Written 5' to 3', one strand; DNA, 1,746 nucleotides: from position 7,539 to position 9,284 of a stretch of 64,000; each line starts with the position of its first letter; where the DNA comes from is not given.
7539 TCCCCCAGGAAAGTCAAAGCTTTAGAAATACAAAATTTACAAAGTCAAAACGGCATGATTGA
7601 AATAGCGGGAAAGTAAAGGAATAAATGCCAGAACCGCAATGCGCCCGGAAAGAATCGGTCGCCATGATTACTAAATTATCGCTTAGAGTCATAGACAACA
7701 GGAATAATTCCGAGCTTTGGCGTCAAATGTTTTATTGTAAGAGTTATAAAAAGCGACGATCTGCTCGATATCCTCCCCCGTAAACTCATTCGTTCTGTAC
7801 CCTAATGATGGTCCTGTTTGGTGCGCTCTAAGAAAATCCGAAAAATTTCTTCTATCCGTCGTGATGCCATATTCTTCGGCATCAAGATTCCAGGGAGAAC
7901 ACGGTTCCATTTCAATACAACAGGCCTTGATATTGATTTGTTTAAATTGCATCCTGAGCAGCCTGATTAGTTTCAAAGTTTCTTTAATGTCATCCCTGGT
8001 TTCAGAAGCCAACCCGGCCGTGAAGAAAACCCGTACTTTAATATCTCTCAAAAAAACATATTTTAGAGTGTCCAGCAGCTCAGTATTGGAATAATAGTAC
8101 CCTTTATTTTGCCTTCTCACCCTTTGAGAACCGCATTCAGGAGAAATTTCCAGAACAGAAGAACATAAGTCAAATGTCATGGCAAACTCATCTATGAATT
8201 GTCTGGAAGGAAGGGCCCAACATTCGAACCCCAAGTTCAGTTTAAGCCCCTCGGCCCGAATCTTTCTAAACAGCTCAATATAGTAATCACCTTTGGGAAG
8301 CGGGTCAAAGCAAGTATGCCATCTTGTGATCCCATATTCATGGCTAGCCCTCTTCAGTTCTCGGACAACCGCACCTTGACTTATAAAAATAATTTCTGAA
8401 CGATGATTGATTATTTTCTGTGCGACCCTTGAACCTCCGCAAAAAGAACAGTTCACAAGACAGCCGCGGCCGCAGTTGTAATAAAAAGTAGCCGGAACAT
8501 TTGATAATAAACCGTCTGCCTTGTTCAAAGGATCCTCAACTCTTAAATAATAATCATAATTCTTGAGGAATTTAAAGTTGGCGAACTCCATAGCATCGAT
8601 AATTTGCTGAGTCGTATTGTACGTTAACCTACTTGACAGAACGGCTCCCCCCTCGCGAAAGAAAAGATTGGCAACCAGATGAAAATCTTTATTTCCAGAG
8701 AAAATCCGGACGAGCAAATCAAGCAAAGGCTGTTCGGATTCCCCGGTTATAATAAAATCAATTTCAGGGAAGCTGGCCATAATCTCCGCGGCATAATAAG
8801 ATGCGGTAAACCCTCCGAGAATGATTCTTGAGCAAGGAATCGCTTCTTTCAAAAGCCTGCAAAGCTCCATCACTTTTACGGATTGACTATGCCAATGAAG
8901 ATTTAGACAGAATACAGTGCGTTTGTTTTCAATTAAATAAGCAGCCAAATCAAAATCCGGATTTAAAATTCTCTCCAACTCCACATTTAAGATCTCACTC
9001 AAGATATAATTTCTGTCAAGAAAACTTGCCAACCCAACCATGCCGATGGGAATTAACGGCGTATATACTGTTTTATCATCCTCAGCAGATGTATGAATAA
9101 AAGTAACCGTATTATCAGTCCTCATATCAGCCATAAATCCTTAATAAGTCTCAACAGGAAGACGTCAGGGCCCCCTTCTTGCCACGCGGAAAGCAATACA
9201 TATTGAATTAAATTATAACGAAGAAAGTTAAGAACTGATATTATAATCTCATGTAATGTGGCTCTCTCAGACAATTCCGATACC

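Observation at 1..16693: Envelope-glycan tailoring cluster: three B12-radical SAM paralogues, two radical SAM enzymes, methyltransferases, two GT9, a DPPRS-like UbiA and a YfhO-like GT-C candidate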

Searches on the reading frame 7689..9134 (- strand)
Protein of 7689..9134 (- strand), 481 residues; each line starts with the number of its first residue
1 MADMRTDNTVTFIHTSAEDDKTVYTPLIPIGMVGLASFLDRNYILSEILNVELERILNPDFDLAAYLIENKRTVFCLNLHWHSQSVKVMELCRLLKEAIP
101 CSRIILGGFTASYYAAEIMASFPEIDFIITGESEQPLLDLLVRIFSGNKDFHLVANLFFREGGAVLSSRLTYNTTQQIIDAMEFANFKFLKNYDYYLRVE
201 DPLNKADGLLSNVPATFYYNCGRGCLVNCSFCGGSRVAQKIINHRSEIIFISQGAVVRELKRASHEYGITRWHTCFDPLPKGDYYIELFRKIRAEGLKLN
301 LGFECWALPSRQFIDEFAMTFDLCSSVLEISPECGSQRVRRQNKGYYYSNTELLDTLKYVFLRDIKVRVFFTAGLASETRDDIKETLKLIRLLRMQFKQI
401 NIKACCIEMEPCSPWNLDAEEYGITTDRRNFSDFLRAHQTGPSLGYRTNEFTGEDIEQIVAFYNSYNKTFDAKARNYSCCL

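Call 6: search_protein_families(library=pfam, proteins=[window:7689-9134:-], max_evalue=0.01)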
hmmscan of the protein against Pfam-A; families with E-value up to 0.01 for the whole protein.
window:7689-9134:- (481 aa): 2 families
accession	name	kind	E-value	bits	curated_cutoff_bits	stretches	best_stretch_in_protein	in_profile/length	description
PF04055.27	Radical_SAM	-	4.5e-11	43.6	29.5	1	219-390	1-166/166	Radical SAM superfamily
PF02310.24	B12-binding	-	1.7e-09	38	32.1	1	22-140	7-120/121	B12 binding domain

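Call 8: search_protein_families(library=ncbifam, proteins=[window:7689-9134:-], max_evalue=0.001)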
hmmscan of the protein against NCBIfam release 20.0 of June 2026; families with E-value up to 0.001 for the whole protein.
window:7689-9134:- (481 aa): 13 families
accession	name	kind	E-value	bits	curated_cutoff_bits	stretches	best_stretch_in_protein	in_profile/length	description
TIGR04190.1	B12_SAM_Ta0216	equivalog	1.1e-54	186.1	500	1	27-474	35-482/554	TIGR04190 family B12-binding domain/radical SAM domain protein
TIGR03975.1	rSAM_ocin_1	subfamily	7.1e-16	57.8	281.85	1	83-425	139-460/606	RiPP maturation radical SAM C-methyltransferase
TIGR02026.1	BchE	equivalog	3.3e-13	49.3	481.35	1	63-236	55-214/497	magnesium-protoporphyrin IX monomethyl ester anaerobic oxidative cyclase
NF038361.1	rSAM_Sden_1168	equivalog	1.7e-12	46.7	575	1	63-403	132-459/560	Sden_1168 family B12-binding radical SAM P-methyltransferase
TIGR04013.1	B12_SAM_MJ_1487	hypoth_equivalog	7.5e-11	41.5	251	1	72-246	44-181/382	TIGR04013 family B12-binding domain/radical SAM domain-containing protein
TIGR04385.1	B12_rSAM_cofa1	equivalog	5.4e-09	35.8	450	1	28-278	19-250/438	B12 lower ligand biosynthesis radical SAM protein BzaD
NF050148.1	rSAM_ApyD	equivalog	8.5e-08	31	750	1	90-390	92-363/645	RiPP biosynthesis radical SAM protein ApyD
NF033712.0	B12_rSAM_KedN5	subfamily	1.4e-07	30.2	700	1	89-243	79-223/624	KedN5 family methylcobalamin-dependent radical SAM C-methyltransferase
TIGR04072.2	rSAM_ladder_B12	equivalog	2.1e-06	26.7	360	0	75-154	73-150/443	lipid biosynthesis B12-binding/radical SAM protein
TIGR03960.1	rSAM_fuse_unch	hypoth_equivalog_domain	9.4e-06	24.4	462.3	1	222-401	259-432/605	TIGR03960 family B12-binding radical SAM protein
TIGR04367.1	HpnR_B12_rSAM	equivalog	2e-05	23.4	650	1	12-161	5-150/490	hopanoid C-3 methylase HpnR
TIGR04014.1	B12_SAM_MJ_0865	equivalog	6.1e-05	22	360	0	215-246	159-190/434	methyl-coenzyme M reductase glutamine C-methyltransferase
TIGR03471.1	HpnJ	equivalog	8.6e-05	21.6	577.6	1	90-403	86-375/472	hopanoid biosynthesis associated radical SAM protein HpnJ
